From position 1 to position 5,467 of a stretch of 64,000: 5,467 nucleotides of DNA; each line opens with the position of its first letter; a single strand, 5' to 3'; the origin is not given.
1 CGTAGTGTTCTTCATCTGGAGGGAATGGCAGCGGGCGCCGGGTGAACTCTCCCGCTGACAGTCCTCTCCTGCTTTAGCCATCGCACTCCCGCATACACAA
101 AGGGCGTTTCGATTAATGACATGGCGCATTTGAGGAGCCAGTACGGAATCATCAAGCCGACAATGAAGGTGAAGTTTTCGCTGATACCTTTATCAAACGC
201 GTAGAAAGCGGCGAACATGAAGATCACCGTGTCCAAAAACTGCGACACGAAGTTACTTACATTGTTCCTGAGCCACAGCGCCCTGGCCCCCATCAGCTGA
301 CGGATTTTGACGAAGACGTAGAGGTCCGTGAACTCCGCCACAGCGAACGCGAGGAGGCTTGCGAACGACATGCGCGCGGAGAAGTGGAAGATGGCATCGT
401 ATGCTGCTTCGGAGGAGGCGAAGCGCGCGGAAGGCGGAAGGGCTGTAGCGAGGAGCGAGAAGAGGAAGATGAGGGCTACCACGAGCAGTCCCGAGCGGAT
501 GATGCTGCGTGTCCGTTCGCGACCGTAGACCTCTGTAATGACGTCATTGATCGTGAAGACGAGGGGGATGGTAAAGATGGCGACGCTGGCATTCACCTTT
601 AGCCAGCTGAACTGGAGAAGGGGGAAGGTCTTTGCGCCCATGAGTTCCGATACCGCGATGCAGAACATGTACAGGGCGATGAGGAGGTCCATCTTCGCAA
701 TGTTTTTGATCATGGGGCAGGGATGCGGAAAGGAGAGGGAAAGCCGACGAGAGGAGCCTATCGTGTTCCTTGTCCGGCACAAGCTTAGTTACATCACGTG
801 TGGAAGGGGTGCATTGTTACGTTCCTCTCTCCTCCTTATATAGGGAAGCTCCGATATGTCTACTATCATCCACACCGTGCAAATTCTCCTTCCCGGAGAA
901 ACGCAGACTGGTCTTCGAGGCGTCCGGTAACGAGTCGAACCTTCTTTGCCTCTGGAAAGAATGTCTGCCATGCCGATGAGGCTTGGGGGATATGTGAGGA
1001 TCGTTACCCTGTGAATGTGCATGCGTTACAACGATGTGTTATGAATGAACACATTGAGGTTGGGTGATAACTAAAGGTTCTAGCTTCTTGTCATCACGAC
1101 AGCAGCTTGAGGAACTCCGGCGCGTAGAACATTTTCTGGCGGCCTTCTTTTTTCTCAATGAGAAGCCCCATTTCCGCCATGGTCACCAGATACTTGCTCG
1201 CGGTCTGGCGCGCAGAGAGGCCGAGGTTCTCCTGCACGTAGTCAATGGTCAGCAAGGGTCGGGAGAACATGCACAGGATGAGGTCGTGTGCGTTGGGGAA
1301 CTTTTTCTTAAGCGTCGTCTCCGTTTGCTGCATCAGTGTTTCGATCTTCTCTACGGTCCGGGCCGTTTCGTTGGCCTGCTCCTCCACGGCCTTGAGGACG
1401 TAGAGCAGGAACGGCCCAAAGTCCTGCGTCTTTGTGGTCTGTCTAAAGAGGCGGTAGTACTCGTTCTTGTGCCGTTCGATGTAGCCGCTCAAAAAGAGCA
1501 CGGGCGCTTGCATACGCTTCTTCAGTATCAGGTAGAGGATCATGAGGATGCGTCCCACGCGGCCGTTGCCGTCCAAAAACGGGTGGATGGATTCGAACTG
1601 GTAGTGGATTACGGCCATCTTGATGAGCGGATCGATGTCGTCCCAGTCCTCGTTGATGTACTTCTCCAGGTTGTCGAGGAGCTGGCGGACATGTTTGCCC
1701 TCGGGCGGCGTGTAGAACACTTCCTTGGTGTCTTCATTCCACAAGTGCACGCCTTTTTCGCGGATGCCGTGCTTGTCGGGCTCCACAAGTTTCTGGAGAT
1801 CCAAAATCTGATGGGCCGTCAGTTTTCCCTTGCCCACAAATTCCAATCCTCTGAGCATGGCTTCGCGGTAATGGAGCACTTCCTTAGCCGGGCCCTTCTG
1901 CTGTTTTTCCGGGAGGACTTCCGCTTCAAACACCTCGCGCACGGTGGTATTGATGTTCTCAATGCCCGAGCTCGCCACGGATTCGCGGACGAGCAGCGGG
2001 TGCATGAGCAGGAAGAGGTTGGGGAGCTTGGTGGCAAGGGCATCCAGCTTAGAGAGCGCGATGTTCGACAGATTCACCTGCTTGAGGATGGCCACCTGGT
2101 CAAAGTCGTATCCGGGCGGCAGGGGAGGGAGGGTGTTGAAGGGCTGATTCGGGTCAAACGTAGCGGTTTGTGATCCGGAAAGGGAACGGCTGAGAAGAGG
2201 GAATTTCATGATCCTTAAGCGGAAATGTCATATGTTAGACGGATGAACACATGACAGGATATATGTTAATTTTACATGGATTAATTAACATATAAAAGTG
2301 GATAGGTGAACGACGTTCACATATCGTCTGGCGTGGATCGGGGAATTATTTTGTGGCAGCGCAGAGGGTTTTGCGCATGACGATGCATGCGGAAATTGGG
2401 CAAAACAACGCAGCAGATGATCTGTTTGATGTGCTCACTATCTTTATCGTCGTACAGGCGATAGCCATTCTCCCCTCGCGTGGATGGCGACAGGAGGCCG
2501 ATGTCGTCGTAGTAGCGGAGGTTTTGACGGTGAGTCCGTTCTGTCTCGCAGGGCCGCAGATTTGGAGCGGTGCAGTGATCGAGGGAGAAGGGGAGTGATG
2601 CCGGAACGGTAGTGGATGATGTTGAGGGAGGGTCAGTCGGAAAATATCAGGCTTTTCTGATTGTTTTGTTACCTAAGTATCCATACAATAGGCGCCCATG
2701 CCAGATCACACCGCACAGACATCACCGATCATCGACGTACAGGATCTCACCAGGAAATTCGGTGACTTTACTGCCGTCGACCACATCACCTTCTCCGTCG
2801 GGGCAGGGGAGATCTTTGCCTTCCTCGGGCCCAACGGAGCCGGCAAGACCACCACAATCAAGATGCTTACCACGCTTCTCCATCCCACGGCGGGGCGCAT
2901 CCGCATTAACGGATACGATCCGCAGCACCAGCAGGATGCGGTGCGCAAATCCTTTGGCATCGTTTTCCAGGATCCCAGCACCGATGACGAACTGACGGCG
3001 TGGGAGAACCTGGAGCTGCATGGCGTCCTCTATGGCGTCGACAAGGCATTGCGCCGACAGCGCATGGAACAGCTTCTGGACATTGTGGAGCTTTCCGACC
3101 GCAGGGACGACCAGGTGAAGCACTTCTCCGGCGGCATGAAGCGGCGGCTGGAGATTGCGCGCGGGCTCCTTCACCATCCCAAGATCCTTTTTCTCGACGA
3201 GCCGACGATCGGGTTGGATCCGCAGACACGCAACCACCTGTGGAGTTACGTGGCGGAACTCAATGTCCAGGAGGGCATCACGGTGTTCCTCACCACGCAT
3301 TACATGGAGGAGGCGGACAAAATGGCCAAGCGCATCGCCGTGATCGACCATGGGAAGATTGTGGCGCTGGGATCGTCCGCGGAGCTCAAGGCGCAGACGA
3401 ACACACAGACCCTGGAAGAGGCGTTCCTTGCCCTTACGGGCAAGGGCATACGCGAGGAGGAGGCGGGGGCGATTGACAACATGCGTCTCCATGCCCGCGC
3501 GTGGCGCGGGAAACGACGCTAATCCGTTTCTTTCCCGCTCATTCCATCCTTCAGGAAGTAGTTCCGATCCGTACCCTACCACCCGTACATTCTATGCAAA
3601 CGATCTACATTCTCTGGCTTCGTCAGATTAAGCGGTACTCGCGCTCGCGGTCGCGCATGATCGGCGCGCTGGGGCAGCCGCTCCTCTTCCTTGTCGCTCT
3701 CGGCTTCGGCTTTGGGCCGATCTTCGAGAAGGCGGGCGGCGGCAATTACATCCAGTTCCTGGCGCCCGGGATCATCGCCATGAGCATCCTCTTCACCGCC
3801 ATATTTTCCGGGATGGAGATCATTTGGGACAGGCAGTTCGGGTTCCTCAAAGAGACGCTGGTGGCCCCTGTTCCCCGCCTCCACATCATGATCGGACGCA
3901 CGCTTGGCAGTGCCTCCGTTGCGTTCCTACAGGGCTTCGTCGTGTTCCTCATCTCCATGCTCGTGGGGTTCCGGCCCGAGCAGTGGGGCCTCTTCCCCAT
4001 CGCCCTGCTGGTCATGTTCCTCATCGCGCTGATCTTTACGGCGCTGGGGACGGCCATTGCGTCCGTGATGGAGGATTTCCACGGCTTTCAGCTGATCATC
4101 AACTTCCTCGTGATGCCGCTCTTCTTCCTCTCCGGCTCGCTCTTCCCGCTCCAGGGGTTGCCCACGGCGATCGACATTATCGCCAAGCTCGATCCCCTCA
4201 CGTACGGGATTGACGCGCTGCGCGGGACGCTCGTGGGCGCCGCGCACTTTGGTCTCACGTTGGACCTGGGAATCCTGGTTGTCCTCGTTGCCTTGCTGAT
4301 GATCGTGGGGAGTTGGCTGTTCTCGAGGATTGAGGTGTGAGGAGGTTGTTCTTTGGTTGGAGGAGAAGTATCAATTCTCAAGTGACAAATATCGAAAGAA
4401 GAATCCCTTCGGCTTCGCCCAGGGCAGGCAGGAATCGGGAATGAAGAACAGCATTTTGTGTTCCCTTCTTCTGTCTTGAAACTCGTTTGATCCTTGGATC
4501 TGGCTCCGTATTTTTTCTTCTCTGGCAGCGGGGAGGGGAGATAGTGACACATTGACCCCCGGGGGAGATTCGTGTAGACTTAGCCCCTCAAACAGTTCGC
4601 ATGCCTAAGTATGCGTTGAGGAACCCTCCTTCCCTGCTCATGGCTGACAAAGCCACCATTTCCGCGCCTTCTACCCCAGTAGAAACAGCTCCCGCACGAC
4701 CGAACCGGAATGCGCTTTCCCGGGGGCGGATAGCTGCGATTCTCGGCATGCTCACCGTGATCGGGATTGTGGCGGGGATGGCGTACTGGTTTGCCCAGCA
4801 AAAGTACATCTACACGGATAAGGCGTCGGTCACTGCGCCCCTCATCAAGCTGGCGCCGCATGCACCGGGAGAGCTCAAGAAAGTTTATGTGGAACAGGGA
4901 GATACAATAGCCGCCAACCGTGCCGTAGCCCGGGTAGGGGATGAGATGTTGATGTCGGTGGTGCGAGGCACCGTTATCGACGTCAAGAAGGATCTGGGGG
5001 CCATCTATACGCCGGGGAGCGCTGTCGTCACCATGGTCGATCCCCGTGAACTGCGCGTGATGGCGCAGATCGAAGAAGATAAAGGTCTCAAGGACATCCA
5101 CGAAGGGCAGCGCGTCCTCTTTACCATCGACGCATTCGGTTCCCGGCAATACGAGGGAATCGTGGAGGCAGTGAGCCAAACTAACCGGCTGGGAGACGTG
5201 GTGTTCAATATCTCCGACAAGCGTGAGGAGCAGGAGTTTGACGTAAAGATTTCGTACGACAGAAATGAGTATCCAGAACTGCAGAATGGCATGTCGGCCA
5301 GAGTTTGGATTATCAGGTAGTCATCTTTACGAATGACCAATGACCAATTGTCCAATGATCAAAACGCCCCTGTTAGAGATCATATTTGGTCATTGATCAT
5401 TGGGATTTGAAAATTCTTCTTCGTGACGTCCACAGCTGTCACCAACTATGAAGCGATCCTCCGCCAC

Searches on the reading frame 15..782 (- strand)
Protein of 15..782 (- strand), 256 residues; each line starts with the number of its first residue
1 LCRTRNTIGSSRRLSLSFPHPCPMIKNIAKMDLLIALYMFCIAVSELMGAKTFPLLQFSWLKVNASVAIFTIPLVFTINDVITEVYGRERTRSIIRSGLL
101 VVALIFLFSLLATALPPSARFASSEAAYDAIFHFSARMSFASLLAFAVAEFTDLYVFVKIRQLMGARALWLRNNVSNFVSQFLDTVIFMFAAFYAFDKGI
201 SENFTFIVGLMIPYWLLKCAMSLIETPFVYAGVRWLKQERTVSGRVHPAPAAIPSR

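Call 57: search_protein_families(library=pfam, proteins=[window:15-782:-], max_evalue=0.001)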
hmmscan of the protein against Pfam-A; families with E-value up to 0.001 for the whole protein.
window:15-782:- (256 aa): 1 family
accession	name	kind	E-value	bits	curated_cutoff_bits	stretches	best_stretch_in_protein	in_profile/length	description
PF02592.20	Vut_1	-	7.5e-41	140.5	27.2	1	67-231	2-151/152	Putative vitamin uptake transporter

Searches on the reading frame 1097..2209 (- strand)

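Call 57: search_protein_families(library=pfam, proteins=[window:1097-2209:-], max_evalue=0.001)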
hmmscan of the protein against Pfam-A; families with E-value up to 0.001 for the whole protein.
window:1097-2209:- (371 aa): 3 families
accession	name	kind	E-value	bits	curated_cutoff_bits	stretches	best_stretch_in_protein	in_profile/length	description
PF02661.23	Fic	-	2.2e-19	70.5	24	1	130-227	2-93/93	Fic/DOC family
PF13784.11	Fic_N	-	5.4e-19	68.5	26.7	1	43-123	2-82/82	Fic/DOC family N-terminal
PF21248.3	SoFic-like_C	-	1.4e-11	44.9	27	1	292-365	1-75/76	Protein adenylyltransferase SoFic-like, C-terminal domain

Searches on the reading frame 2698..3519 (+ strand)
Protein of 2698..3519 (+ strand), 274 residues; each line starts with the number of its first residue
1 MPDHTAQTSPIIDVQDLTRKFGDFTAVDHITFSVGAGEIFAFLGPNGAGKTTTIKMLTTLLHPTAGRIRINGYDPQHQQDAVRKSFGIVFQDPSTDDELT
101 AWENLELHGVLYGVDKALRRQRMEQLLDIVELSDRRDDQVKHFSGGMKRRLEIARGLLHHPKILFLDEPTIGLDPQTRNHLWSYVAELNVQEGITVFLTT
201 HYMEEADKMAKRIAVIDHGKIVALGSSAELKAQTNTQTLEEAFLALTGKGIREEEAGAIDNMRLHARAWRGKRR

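Call 57: search_protein_families(library=pfam, proteins=[window:2698-3519:+], max_evalue=0.001)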
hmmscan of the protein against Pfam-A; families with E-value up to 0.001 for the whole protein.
window:2698-3519:+ (274 aa): 7 families
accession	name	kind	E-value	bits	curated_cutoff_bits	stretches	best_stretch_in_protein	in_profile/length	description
PF00005.33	ABC_tran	-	2.4e-36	125.8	25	1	28-170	2-136/137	ABC transporter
PF13304.12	AAA_21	-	3.6e-10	40.8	27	1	118-201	211-298/304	AAA domain, putative AbiEii toxin, Type IV TA system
PF13175.12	AAA_15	-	5.3e-05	23.4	32.1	0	162-201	330-369/374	AAA ATPase domain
PF13476.12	AAA_23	-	0.00015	22.9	27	1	22-68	8-50/201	AAA domain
PF13555.12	AAA_29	-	0.00048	20.3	27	1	33-71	18-55/61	P-loop containing region of AAA domain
PF00004.35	AAA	-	0.00053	20.9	21.2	0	42-74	3-33/131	ATPase family associated with various cellular activities (AAA)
PF13514.12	AAA_27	-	0.00059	19.9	22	0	19-62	9-51/206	AAA domain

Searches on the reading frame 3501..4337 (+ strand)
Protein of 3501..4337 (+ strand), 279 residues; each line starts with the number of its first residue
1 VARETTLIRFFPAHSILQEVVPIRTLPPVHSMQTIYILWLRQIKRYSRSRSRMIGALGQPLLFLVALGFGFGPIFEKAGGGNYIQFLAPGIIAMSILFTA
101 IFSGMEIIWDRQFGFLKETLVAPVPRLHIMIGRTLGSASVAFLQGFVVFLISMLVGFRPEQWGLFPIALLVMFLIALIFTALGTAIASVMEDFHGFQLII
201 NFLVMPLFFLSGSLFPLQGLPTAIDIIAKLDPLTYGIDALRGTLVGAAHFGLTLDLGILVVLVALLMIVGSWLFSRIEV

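Call 57: search_protein_families(library=pfam, proteins=[window:3501-4337:+], max_evalue=0.001)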
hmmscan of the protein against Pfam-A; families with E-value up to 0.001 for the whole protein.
window:3501-4337:+ (279 aa): 2 families
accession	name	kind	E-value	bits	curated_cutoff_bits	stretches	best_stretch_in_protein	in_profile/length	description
PF01061.29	ABC2_membrane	-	7.6e-37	127.3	26.9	1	35-244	3-210/211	ABC-2 type transporter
PF12698.13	ABC2_membrane_3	-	2.1e-18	67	31.6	1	81-271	158-346/347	ABC-2 family transporter protein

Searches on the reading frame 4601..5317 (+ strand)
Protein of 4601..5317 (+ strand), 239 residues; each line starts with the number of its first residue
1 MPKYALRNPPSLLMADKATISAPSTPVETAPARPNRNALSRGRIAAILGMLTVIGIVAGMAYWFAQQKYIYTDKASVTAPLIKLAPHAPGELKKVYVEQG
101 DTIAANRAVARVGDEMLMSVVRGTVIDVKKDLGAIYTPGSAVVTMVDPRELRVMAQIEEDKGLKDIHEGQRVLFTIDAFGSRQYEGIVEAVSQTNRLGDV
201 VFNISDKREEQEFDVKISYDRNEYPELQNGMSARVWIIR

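Call 57: search_protein_families(library=pfam, proteins=[window:4601-5317:+], max_evalue=0.001)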
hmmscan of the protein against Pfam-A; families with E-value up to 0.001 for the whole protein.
window:4601-5317:+ (239 aa): 2 families
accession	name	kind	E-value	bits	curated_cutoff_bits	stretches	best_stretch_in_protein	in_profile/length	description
PF13437.12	HlyD_3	-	4.3e-08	34.3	22.2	1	119-196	4-81/106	HlyD family secretion protein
PF16576.10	HlyD_D23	-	1.2e-07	31.6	30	1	65-193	59-186/214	Barrel-sandwich domain of CusB or HlyD membrane-fusion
